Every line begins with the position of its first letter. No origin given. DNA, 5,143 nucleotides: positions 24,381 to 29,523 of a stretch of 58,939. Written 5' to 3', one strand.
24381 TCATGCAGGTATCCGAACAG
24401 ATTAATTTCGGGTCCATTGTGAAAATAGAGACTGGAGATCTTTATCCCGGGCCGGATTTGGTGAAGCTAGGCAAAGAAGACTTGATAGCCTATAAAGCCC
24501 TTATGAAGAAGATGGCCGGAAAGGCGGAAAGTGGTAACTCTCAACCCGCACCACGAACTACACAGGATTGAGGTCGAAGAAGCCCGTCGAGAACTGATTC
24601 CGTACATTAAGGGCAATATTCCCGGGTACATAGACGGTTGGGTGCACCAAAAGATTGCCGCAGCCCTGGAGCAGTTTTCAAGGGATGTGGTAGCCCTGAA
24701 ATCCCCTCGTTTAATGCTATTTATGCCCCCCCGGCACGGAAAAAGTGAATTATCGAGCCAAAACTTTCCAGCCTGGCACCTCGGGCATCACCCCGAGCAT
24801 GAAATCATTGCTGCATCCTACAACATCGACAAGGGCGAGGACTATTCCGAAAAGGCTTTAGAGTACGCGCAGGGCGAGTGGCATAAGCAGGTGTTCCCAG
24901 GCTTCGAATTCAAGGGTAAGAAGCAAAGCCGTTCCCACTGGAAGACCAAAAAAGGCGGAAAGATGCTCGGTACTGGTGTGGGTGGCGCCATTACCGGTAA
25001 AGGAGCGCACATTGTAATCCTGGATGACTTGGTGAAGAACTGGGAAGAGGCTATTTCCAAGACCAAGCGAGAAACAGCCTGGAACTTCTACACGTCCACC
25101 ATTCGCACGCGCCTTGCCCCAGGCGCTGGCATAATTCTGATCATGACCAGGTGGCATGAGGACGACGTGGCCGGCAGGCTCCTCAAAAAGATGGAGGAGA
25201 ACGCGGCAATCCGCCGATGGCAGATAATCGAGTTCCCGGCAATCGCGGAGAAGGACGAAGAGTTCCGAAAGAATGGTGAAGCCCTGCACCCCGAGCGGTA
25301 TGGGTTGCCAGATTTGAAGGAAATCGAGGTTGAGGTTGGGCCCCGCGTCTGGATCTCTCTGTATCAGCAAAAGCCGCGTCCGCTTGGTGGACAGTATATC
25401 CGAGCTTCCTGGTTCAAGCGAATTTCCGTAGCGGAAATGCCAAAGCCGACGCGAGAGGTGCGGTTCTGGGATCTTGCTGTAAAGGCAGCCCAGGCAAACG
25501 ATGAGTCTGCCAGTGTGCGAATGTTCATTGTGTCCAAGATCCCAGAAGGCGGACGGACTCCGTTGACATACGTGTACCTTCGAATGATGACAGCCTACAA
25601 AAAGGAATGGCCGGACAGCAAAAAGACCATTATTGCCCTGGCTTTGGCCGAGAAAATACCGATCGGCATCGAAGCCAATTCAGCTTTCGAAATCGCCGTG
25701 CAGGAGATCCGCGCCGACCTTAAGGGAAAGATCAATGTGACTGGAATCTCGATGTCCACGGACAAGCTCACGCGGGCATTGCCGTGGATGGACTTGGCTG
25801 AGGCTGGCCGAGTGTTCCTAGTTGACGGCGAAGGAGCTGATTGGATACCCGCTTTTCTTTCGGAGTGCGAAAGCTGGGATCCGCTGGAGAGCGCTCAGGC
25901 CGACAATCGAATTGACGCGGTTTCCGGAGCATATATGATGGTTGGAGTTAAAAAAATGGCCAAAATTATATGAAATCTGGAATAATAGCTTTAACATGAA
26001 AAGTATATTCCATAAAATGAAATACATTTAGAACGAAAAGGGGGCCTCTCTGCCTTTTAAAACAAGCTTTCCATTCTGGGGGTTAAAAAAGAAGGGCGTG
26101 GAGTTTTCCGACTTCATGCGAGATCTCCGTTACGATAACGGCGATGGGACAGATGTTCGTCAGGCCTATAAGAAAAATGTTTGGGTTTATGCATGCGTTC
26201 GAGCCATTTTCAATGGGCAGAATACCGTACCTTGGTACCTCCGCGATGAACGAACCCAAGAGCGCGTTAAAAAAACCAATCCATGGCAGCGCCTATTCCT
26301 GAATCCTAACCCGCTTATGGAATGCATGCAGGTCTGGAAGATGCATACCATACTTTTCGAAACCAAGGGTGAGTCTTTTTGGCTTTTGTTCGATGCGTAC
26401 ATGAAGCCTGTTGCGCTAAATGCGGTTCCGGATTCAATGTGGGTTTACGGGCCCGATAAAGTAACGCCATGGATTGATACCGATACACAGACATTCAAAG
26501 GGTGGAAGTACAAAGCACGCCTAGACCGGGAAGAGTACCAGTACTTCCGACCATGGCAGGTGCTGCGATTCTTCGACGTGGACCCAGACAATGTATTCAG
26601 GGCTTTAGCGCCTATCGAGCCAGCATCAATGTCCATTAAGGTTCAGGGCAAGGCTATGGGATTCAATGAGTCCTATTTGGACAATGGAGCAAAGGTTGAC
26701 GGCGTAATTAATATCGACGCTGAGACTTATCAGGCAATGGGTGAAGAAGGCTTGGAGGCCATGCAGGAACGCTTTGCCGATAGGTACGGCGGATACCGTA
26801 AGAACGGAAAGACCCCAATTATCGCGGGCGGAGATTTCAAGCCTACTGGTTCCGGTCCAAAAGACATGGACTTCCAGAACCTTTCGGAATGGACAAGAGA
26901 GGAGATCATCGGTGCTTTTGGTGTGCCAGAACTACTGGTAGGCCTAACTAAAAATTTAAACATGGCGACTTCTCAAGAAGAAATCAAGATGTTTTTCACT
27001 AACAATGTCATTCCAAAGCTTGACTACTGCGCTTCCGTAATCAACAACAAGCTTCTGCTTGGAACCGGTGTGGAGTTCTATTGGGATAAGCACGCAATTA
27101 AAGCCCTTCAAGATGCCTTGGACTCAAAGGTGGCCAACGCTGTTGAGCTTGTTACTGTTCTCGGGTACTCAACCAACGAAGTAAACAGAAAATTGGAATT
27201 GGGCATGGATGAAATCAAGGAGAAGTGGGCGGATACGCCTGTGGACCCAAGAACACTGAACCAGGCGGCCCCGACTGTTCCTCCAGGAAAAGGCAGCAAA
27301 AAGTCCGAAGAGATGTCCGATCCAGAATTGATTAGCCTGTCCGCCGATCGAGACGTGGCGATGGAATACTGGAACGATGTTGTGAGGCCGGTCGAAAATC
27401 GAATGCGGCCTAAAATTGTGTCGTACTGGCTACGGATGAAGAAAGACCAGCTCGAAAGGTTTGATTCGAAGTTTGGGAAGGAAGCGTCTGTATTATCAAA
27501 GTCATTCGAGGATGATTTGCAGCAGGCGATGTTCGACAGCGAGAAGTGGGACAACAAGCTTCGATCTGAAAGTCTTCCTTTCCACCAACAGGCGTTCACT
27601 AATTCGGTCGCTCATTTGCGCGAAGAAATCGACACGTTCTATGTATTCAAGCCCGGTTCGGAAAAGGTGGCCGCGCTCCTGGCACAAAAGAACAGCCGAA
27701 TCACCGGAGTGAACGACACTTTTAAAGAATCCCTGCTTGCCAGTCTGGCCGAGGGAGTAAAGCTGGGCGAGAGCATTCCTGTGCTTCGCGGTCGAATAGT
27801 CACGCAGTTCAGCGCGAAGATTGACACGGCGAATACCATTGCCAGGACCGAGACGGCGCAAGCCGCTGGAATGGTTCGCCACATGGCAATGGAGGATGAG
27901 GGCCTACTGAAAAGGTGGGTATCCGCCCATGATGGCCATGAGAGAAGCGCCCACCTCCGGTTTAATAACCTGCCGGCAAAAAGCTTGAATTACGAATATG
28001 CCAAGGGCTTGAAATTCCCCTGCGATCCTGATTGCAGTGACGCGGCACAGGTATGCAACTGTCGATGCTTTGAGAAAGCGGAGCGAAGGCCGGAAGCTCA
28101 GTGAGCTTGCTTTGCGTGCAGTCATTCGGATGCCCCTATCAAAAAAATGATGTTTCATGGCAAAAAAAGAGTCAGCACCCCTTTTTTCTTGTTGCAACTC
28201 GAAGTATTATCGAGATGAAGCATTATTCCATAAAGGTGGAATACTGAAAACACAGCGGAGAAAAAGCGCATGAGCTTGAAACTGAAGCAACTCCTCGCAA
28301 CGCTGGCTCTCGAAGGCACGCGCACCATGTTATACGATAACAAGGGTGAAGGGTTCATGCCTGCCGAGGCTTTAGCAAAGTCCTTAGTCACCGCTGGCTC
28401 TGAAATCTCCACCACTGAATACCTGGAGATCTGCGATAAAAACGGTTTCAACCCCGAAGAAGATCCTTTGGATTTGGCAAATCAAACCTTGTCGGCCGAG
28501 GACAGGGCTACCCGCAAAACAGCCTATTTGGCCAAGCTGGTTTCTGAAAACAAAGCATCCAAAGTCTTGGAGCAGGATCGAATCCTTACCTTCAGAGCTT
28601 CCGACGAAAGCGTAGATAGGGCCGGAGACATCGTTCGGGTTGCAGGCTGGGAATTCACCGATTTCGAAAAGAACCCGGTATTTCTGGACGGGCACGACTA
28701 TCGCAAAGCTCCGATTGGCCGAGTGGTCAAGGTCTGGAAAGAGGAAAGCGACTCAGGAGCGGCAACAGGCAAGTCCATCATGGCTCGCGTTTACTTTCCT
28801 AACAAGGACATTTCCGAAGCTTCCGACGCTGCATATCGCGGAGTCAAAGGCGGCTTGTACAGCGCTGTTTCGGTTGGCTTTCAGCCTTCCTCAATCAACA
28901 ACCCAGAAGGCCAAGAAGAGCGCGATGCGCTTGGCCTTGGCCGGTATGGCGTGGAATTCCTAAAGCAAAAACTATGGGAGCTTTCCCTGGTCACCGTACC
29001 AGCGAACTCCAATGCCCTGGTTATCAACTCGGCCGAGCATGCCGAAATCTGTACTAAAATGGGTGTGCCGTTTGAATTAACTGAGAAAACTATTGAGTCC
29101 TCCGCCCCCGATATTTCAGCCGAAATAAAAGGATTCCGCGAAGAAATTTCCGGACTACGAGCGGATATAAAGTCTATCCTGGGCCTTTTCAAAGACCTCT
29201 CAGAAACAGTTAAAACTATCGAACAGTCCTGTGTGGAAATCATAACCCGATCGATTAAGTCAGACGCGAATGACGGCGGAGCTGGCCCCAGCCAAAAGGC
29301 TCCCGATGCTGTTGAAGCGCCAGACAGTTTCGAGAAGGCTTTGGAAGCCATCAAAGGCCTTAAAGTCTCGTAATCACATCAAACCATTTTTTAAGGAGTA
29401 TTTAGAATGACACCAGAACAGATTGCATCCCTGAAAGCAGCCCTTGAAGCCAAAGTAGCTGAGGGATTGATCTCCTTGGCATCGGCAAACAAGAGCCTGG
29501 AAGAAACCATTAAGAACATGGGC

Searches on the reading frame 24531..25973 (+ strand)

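Call 12: search_protein_families(library=phrogs, proteins=[window:24531-25973:+], max_evalue=0.001)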
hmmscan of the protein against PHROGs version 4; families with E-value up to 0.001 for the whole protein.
window:24531-25973:+ (480 aa): 7 families
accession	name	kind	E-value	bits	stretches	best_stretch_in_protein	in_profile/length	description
phrog_38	-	head and packaging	6.9e-87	293.8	1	31-470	290-702/760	terminase large subunit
phrog_4758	-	head and packaging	3.7e-56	191.2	1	31-243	34-241/243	terminase large subunit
phrog_30251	-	head and packaging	4.2e-24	85.8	1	60-285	57-280/799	terminase large subunit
phrog_5573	-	head and packaging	1.2e-20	75.1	1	225-467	7-230/250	terminase large subunit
phrog_979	-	head and packaging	7e-16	59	1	283-472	409-600/642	terminase large subunit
phrog_9453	-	head and packaging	3.1e-12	47.6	1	282-478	5-217/233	terminase large subunit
phrog_12171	-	head and packaging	0.00062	20.9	0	402-470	32-94/110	terminase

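Call 13: search_protein_families(library=pfam, proteins=[window:24531-25973:+], max_evalue=0.001)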
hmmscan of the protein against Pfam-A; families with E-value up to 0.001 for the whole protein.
window:24531-25973:+ (480 aa): 2 families
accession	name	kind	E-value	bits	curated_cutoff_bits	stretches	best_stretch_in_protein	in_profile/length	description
PF03237.21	Terminase_6N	-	4.2e-12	46.6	22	1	65-269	4-196/215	Terminase large subunit, T4likevirus-type, N-terminal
PF17289.8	Terminase_6C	-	3.9e-07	30.6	22.6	1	357-470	39-154/155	Terminase RNaseH-like domain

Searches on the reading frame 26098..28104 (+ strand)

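Call 12: search_protein_families(library=phrogs, proteins=[window:26098-28104:+], max_evalue=0.001)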
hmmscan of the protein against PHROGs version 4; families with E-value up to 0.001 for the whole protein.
window:26098-28104:+ (668 aa): 9 families
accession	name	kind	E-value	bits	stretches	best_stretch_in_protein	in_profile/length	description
phrog_2662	-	head and packaging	2.4e-72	245.6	1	15-661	55-707/717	portal protein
phrog_12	-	head and packaging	2e-45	156.9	1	15-622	81-585/646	portal protein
phrog_2468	-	head and packaging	2.2e-18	67.7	1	441-658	47-268/303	head morphogenesis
phrog_3517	-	head and packaging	4e-10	40.5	1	577-659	234-325/371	head morphogenesis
phrog_595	-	head and packaging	1.1e-09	39.2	1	438-657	87-292/513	head maturation protease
phrog_5929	-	head and packaging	4.9e-09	36.8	1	191-331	9-144/228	portal protein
phrog_859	-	head and packaging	8e-09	35.6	1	522-658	140-285/807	portal protein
phrog_15127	-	head and packaging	5.1e-07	29.6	1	451-624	27-212/602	head protein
phrog_6577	-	unknown function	5e-05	22.8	1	525-659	97-226/1066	-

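Call 13: search_protein_families(library=pfam, proteins=[window:26098-28104:+], max_evalue=0.001)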
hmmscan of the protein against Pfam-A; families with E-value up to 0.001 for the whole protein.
window:26098-28104:+ (668 aa): 2 families
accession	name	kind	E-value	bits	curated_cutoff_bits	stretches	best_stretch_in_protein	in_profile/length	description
PF04860.17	Phage_portal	-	5.7e-41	141.2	39.1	1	30-365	3-319/321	Phage portal protein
PF04233.19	Phage_Mu_F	-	4.6e-05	24.6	29.6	1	548-657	5-109/112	Phage Mu protein F like protein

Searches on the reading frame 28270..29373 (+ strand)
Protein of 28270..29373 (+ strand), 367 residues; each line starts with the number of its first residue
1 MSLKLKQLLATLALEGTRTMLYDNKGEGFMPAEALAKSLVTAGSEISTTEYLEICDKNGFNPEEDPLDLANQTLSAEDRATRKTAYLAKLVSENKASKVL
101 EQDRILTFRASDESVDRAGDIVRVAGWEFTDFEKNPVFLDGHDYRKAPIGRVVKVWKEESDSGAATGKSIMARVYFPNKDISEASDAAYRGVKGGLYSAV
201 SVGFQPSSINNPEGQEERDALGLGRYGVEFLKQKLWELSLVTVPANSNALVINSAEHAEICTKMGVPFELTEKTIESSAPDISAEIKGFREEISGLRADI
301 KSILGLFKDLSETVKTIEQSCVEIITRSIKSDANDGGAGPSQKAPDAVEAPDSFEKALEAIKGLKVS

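Call 12: search_protein_families(library=phrogs, proteins=[window:28270-29373:+], max_evalue=0.001)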
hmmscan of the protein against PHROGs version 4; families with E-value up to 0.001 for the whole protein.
window:28270-29373:+ (367 aa): 6 families
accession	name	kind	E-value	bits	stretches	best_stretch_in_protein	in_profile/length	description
phrog_617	-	head and packaging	6.2e-26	92.4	1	91-312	13-229/626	major head protein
phrog_80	-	head and packaging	1.8e-16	61.5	1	101-252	233-376/607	head maturation protease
phrog_11321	-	unknown function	1.1e-14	55.6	1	107-260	4-145/327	-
phrog_4523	-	head and packaging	2.1e-05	24.5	1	137-264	73-179/644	major head and protease protein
phrog_3244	-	head and packaging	2.5e-05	25.1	1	180-253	107-179/326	head maturation protease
phrog_13361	-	unknown function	0.00076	20.4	0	100-208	16-117/132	-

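Call 13: search_protein_families(library=pfam, proteins=[window:28270-29373:+], max_evalue=0.001)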
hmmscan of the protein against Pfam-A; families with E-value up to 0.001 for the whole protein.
window:28270-29373:+ (367 aa): 1 family
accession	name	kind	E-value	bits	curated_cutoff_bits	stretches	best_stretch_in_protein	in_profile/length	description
PF04586.22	Peptidase_S78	-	0.00012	22.7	21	1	173-257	84-158/165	Caudovirus prohead serine protease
